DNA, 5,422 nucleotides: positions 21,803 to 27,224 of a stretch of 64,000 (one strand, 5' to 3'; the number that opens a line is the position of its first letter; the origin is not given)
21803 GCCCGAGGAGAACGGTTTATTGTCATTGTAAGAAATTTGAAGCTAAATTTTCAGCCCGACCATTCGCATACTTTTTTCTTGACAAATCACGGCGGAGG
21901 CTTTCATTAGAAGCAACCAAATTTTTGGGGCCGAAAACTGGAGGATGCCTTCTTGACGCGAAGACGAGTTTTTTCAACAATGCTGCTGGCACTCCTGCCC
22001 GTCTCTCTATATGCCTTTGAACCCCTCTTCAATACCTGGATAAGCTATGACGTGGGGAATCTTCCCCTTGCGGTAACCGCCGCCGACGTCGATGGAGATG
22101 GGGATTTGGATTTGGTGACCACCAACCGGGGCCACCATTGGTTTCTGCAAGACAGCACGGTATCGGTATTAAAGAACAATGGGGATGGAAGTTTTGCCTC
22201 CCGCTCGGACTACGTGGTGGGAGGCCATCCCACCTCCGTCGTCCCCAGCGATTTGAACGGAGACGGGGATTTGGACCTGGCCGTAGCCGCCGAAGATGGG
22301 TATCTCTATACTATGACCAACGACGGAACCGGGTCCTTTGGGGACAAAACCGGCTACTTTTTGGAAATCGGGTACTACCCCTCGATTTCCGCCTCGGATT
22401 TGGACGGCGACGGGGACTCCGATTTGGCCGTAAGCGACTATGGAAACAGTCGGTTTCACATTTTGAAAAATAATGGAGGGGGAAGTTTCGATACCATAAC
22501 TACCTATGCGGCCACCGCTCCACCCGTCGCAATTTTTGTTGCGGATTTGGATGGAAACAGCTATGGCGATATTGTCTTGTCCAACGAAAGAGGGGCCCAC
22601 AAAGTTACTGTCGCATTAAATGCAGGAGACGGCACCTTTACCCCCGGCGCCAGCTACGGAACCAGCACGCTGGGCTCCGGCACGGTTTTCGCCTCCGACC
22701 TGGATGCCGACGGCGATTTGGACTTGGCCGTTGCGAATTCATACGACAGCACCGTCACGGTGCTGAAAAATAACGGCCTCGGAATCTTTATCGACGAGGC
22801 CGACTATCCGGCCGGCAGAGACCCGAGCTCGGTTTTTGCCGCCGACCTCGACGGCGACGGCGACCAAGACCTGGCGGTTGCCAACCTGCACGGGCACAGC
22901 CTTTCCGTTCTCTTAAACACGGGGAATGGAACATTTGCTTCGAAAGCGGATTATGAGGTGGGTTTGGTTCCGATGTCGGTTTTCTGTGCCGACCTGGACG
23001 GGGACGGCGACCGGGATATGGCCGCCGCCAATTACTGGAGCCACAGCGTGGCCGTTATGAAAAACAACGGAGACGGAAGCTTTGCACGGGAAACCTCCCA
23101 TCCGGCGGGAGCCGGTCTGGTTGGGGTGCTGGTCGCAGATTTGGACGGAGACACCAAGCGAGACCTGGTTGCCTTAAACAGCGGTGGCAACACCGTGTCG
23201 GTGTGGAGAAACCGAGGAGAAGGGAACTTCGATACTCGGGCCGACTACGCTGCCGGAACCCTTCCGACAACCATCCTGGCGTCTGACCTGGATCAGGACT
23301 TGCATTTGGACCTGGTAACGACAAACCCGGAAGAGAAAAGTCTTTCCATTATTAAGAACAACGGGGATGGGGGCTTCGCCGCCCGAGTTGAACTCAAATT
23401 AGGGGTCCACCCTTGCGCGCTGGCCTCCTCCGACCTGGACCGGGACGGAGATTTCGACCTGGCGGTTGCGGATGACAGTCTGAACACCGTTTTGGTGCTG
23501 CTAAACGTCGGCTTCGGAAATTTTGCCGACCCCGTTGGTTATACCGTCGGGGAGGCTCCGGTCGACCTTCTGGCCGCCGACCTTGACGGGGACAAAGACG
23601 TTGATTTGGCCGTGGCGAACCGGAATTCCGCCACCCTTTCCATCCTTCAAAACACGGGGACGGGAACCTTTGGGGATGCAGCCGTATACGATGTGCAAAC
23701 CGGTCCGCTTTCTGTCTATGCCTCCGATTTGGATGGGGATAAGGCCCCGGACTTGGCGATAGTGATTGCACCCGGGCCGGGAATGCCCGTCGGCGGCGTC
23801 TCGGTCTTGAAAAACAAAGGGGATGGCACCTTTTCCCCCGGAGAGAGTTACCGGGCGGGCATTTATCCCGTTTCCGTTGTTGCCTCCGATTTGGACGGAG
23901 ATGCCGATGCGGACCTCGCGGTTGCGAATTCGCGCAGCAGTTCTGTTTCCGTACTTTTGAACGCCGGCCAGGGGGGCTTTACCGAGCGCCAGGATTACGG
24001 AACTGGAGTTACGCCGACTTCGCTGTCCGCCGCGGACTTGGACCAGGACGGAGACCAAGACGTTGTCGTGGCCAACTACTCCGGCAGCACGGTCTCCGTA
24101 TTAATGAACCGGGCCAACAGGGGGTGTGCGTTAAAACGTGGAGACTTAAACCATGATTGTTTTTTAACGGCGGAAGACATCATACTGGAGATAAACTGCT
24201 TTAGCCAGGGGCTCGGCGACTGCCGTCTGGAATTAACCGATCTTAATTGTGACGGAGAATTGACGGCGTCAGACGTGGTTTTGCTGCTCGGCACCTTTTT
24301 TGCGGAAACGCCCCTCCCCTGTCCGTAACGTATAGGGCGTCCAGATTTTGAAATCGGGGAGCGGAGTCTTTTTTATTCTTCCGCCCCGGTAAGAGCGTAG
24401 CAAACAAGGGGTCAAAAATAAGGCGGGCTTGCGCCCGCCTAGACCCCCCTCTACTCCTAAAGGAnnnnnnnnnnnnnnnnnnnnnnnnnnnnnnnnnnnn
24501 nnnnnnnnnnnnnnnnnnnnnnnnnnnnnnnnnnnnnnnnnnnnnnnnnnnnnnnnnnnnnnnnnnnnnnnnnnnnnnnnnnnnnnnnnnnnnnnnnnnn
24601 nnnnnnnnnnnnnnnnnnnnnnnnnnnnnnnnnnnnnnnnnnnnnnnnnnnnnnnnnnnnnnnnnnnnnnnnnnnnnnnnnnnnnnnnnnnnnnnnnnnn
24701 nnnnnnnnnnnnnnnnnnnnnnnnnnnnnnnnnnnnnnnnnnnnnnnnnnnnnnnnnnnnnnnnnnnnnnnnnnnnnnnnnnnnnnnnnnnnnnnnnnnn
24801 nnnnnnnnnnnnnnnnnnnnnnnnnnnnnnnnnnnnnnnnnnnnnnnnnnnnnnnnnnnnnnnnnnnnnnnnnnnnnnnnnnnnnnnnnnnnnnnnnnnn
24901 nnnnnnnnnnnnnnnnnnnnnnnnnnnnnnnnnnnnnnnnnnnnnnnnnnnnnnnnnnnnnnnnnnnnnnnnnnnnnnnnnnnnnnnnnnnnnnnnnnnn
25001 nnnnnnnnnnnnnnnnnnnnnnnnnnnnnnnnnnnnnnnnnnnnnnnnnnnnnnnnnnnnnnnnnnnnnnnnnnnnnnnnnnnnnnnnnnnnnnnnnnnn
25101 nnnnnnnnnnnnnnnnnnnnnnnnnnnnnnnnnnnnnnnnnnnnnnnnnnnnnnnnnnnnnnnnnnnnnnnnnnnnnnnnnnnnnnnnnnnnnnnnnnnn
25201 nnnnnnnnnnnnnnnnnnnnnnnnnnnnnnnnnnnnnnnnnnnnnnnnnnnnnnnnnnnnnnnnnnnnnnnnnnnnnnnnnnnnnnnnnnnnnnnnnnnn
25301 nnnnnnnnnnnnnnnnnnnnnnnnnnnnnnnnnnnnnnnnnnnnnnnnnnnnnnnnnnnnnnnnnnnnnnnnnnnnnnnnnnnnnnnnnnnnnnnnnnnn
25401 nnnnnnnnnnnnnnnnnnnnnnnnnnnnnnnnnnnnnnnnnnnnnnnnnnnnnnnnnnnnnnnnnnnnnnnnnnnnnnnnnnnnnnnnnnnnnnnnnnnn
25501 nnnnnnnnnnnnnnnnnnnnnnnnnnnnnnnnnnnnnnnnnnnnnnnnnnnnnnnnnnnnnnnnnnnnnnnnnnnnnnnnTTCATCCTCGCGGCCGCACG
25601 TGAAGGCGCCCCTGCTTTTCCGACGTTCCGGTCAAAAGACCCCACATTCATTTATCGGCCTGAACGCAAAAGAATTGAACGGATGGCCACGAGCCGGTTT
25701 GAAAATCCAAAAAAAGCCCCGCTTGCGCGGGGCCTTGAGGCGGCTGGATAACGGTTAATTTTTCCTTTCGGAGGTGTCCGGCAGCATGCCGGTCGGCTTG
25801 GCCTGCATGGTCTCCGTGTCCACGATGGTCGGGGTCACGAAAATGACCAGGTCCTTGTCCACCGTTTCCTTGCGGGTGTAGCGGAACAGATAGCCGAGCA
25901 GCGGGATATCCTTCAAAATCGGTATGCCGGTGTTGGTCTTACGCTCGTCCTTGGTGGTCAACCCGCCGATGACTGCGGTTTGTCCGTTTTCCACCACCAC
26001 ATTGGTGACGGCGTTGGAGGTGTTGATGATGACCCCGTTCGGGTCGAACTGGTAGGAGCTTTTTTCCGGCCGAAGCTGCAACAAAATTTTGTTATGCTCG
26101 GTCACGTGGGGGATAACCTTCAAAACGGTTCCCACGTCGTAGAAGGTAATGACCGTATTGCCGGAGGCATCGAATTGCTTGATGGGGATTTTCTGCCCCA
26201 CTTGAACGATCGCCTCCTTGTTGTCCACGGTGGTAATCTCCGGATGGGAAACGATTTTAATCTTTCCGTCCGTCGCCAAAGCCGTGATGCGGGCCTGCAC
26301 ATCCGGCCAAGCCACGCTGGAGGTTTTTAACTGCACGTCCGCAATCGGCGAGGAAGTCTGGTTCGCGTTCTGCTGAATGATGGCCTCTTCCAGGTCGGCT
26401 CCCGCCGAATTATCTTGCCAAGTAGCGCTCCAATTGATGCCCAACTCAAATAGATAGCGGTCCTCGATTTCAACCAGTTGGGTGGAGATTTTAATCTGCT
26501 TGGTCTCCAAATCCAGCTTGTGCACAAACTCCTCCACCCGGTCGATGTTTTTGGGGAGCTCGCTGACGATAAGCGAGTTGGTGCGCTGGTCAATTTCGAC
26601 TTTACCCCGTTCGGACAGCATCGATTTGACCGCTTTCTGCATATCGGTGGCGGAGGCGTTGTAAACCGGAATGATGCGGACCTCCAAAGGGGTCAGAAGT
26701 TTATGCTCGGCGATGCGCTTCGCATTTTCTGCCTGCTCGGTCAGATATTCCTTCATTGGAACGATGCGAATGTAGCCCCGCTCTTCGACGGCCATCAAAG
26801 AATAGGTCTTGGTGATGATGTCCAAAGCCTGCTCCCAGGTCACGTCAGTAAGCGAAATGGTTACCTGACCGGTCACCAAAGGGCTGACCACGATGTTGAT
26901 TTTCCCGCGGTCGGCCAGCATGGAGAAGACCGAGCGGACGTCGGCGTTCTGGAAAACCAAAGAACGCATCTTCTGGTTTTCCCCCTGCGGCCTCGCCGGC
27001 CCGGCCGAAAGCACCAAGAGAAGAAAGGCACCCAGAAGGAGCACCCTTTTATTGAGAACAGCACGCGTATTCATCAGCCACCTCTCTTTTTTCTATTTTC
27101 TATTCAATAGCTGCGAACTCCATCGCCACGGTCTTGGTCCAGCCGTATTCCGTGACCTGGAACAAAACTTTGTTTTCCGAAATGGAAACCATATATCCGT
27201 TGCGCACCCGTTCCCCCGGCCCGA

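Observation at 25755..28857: AMIN domain sits on the PilP-like protein instead of the secretin; the two are bridged by a ~350-aa P/A/T/S-rich linker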

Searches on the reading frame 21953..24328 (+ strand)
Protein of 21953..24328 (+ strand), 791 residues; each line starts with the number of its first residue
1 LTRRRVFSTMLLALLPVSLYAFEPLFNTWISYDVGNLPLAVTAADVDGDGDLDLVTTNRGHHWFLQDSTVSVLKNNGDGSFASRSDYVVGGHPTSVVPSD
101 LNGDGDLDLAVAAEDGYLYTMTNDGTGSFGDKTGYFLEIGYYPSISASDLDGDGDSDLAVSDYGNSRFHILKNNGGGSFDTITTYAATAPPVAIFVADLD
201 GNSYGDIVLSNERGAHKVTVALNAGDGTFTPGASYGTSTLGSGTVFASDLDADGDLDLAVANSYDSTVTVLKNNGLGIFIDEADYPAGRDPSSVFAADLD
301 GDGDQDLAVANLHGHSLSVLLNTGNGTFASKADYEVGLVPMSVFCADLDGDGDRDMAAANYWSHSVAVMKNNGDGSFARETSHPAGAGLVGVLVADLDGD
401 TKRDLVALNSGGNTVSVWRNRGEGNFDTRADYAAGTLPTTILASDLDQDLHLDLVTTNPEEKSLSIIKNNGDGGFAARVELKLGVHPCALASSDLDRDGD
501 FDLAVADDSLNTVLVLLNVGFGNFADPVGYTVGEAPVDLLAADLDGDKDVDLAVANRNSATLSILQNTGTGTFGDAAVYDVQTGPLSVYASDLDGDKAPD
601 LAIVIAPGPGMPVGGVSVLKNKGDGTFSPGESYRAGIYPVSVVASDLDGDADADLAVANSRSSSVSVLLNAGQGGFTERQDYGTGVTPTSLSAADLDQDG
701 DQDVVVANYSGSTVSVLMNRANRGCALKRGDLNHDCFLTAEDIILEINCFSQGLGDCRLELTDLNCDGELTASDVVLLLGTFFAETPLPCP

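Call 57: search_protein_families(library=pfam, proteins=[window:21953-24328:+], max_evalue=0.0001)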
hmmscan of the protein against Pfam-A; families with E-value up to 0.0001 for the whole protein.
window:21953-24328:+ (791 aa): 2 families
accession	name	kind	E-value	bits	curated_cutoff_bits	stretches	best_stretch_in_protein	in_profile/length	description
PF13517.12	FG-GAP_3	-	3.4e-100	329.1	26.9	13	646-706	1-61/61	FG-GAP-like repeat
PF01839.29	FG-GAP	-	2.1e-45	152.4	22.1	2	688-715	2-35/37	FG-GAP repeat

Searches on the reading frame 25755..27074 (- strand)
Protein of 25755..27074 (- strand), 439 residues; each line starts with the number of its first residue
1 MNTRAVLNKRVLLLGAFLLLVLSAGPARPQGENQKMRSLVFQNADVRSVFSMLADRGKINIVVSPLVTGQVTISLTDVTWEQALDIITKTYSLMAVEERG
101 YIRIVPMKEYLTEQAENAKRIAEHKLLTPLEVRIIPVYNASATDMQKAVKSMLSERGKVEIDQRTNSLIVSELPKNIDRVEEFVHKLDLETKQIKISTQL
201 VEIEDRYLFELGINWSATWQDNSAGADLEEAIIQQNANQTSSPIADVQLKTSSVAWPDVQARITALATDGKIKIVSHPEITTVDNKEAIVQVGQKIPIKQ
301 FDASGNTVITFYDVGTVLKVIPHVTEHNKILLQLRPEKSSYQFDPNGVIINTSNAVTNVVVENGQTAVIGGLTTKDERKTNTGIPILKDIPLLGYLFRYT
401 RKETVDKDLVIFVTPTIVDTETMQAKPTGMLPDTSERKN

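Call 3: search_protein_families(library=pfam, proteins=[window:25755-27074:-], max_evalue=1)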
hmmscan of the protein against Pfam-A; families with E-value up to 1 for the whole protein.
window:25755-27074:- (439 aa): 8 families
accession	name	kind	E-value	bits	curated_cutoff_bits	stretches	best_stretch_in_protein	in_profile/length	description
PF00263.26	Secretin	-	1.9e-44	151.7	27.5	1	265-419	1-169/169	Bacterial type II and III secretion system protein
PF03958.22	Secretin_N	-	1.1e-16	61.3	28.2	1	132-192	1-68/69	Bacterial type II/III secretion system short domain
PF07660.19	STN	-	9.6e-07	28.9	28.4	1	59-106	1-51/52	Secretin and TonB N terminus short domain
PF21305.2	type_II_gspD_N0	-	9.7e-06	25.8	27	1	41-97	3-63/71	GspD-like, N0 domain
PF24814.1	WD40_Prp19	-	0.045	13.2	320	1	223-359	24-159/281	Prp19 WD40 domain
PF23563.1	TRIP13_N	-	0.058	14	27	1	130-181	8-60/88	TRIP13 N-terminal domain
PF16344.10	FecR_C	-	0.097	13.2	24.4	1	39-93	2-59/70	FecR, C-terminal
PF18121.7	TFA2_Winged_2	-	0.18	11.9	26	1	255-276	26-46/60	TFA2 Winged helix domain 2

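Call 4: search_protein_families(library=ncbifam, proteins=[window:25755-27074:-], max_evalue=1)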
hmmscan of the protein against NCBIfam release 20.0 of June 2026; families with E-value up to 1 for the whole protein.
window:25755-27074:- (439 aa): 11 families
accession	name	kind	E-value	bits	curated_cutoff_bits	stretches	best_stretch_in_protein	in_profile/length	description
TIGR02515.1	IV_pilus_PilQ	subfamily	6.4e-87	292.3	284.35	1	38-418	5-427/428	type IV pilus secretin PilQ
TIGR02517.1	type_II_gspD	equivalog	1.5e-62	211.9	351.35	2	181-421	325-593/600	type II secretion system secretin GspD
NF010083.0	PRK13568.1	equivalog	1.6e-60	205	554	1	26-419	17-418/419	DNA uptake porin HofQ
NF007851.2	PRK10560.1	exception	1.8e-52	178.5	598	1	18-421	8-412/412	DNA uptake porin HofQ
TIGR02516.1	type_III_yscC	equivalog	2.4e-45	154.9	238.45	2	146-419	191-462/463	type III secretion system outer membrane ring subunit SctC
TIGR02519.1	pilus_MshL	equivalog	1.9e-39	135.4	250.2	1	160-418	2-290/290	pilus (MSHA type) biogenesis protein MshL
NF011873.0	PRK15346.1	equivalog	1.6e-29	103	524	2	151-404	230-480/499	EscC/YscC/HrcC family type III secretion system outer membrane ring protein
TIGR02520.1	pilus_B_mal_scr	equivalog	2.4e-22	79.2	287.65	1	143-416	222-512/513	PilN family type IVB pilus formation outer membrane protein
NF042912.1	Amuc_1098_fam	equivalog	3.4e-22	78.3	750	2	350-420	728-798/805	Amuc_1098 family type IV pilus outer membrane protein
NF003068.0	PRK03991.1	equivalog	0.014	13.7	484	1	125-168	495-538/613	threonine--tRNA ligase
NF007288.1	PRK09756.1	equivalog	0.094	12.6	180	1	282-369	32-117/153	PTS galactosamine transporter subunit IIB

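Call 34: find_homologous_proteins(query=window:25755-27074:-, max_evalue=1e-10)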
Query window:25755-27074:- (439 aa): 2635 proteins with E <= 1e-10 among 8000 candidates; the best 120 are listed.
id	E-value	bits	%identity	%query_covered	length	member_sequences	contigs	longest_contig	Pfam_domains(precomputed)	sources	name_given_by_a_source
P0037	1.1e-279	945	100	100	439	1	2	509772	PF21305.3,PF03958.23,PF00263.27,PF07660.20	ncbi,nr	ncbi:MAG: type IV pilus secretin PilQ [candidate division Zixibacteria bacterium]|nr:type IV pilus s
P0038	9.9e-271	915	97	100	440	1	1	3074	PF21305.3,PF03958.23,PF00263.27,PF07660.20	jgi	-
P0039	8.9e-263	889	94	100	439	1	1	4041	PF21305.3,PF03958.23,PF00263.27,PF07660.20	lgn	-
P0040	1.7e-261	885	94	100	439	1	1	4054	PF21305.3,PF03958.23,PF00263.27,PF07660.20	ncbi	-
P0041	2.4e-259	878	93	100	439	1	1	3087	PF21305.3,PF03958.23,PF00263.27,PF07660.20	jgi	jgi:type IV pilus secretin PilQ/predicted competence protein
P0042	2.3e-256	868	92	100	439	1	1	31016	PF21305.3,PF03958.23,PF00263.27,PF07660.20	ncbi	-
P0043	1.1e-252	856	90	100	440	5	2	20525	PF21305.3,PF03958.23,PF00263.27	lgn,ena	-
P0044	3.4e-248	841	89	100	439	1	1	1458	PF21305.3,PF03958.23,PF00263.27,PF07660.20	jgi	jgi:type IV pilus secretin PilQ/predicted competence protein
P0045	4.4e-247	837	89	100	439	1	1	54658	PF03958.23,PF00263.27,PF07660.20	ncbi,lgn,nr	ncbi:MAG TPA: secretin N-terminal domain-containing protein [Verrucomicrobiae bacterium]|nr:secretin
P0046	4.6e-245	831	88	100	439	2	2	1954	PF03958.23,PF00263.27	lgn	-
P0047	2.0e-244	829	88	100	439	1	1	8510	PF21305.3,PF03958.23,PF00263.27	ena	-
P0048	3.4e-244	828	88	100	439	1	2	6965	PF21305.3,PF03958.23,PF00263.27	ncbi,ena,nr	ncbi:MAG TPA: type IV pilus secretin PilQ [candidate division Zixibacteria bacterium]|nr:type IV pil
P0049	1.6e-243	826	88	100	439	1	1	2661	PF21305.3,PF03958.23,PF00263.27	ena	-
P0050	7.1e-243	824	88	100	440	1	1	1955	PF21305.3,PF03958.23,PF00263.27,PF07660.20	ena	-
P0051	6.3e-236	801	85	100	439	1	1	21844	PF21305.3,PF03958.23,PF00263.27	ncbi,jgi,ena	-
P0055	8.2e-200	682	73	100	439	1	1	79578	PF21305.3,PF03958.23,PF00263.27,PF07660.20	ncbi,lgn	-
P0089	1.2e-132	461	52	96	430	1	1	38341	PF21305.3,PF03958.23,PF00263.27,PF07660.20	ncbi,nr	ncbi:MAG: hypothetical protein A2145_00780 [candidate division Zixibacteria bacterium RBG_16_40_9]|n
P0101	5.7e-132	458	54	94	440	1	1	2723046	PF03958.23,PF00263.27,PF07660.20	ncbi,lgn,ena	-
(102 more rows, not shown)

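Call 35: find_encoding_contigs(protein=P0055, flank=7000, max_places=1)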
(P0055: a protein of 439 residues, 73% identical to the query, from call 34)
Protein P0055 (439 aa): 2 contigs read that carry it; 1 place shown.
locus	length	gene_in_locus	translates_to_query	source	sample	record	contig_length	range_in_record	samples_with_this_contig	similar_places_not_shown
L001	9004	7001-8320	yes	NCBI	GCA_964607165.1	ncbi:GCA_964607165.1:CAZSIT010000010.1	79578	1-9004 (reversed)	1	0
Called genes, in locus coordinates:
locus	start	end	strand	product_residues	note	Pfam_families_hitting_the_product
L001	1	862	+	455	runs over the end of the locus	PF00072:Response_reg, PF00158:Sigma54_activat, PF14532:Sigma54_activ_2, PF20030:bpMoxR (faint), PF07724:AAA_2 (faint), PF07728:AAA_5, PF25601:AAA_lid_14, PF02954:HTH_8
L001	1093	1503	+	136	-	PF07963:N_methyl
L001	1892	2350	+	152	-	PF12019:GspH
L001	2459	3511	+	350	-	PF11104:PilM_2, PF05134:T2SSL (weak)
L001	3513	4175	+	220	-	PF05137:PilN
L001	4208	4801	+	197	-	PF04350:PilO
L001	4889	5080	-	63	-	-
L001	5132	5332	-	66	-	-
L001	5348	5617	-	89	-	-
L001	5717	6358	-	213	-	-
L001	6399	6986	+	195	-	-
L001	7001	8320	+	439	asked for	PF21305:type_II_gspD_N0 (weak), PF07660:STN (weak), PF03958:Secretin_N, PF00263:Secretin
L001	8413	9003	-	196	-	?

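Call 36: find_encoding_contigs(protein=P0101, flank=7000, max_places=1)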
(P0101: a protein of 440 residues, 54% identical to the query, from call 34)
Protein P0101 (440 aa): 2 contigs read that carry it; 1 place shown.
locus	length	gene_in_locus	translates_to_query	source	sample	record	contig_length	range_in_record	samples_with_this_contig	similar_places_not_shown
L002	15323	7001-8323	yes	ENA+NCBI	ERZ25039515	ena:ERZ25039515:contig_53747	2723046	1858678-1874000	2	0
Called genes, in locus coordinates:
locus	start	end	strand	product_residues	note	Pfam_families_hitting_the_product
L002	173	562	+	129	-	-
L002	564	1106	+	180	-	-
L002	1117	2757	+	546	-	PF14341:PilX_N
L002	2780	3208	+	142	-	PF07963:N_methyl, PF12019:GspH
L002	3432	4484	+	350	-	PF14450:FtsA (faint), PF11104:PilM_2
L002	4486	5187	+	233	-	PF05137:PilN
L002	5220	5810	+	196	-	PF04350:PilO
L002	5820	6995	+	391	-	PF11741:AMIN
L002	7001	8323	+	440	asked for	PF07660:STN (faint), PF03958:Secretin_N, PF00263:Secretin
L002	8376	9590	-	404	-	PF13181:TPR_8 (faint), PF00515:TPR_1 (weak), PF07719:TPR_2 (weak)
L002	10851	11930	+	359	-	PF00483:NTP_transferase, PF12804:NTP_transf_3, PF22640:ManC_GMP_beta-helix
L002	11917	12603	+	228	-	PF01300:Sua5_yciO_yrdC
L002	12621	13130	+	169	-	PF01451:LMWPc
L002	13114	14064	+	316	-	PF11306:DUF3108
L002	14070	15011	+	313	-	-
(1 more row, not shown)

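Call 37: find_encoding_contigs(protein=P0089, flank=7000, max_places=1)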
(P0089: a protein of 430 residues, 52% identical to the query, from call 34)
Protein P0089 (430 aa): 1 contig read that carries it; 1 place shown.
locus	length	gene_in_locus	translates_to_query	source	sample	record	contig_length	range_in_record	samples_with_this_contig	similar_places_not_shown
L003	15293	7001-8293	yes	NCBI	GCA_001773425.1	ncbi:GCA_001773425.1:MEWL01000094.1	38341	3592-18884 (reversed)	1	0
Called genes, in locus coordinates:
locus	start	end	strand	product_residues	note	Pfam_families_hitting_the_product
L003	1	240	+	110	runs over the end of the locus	-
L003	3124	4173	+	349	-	PF11104:PilM_2, PF05134:T2SSL (faint)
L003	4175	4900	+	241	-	PF05137:PilN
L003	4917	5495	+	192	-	PF04350:PilO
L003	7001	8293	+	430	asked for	PF21305:type_II_gspD_N0 (weak), PF07660:STN (weak), PF03958:Secretin_N, PF00263:Secretin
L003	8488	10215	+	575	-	PF00501:AMP-binding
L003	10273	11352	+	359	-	PF00483:NTP_transferase, PF12804:NTP_transf_3 (weak), PF22640:ManC_GMP_beta-helix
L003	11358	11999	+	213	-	PF01300:Sua5_yciO_yrdC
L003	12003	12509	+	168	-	PF01451:LMWPc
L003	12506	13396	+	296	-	PF11306:DUF3108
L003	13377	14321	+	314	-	-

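Call 48: search_protein_families(library=pfam, alignment_id=A6, max_evalue=0.01)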
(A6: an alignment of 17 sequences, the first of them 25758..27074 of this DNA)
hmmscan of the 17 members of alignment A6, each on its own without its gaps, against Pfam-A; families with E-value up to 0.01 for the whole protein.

A. member 1, window:25758-27074:- (439 aa): 4 families
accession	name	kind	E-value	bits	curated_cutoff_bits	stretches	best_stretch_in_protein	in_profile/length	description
PF00263.26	Secretin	-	1.9e-44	151.7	27.5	1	265-419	1-169/169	Bacterial type II and III secretion system protein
PF03958.22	Secretin_N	-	1.1e-16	61.3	28.2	1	132-192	1-68/69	Bacterial type II/III secretion system short domain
PF07660.19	STN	-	9.6e-07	28.9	28.4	1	59-106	1-51/52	Secretin and TonB N terminus short domain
PF21305.2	type_II_gspD_N0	-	9.7e-06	25.8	27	1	41-97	3-63/71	GspD-like, N0 domain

B. families by the number of members that match (of 17 scanned): 7 families
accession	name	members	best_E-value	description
PF00263.26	Secretin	17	1.9e-44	Bacterial type II and III secretion system protein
PF03958.22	Secretin_N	17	1.9e-17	Bacterial type II/III secretion system short domain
PF07660.19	STN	17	3.3e-10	Secretin and TonB N terminus short domain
PF21305.2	type_II_gspD_N0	17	1.4e-08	GspD-like, N0 domain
PF06832.18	BiPBP_C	2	0.00082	Penicillin-Binding Protein C-terminus Family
PF10398.14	DUF2443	1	0.0019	Protein of unknown function (DUF2443)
PF18680.6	SPECT1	1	0.0098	Plasmodium host cell traversal SPECT1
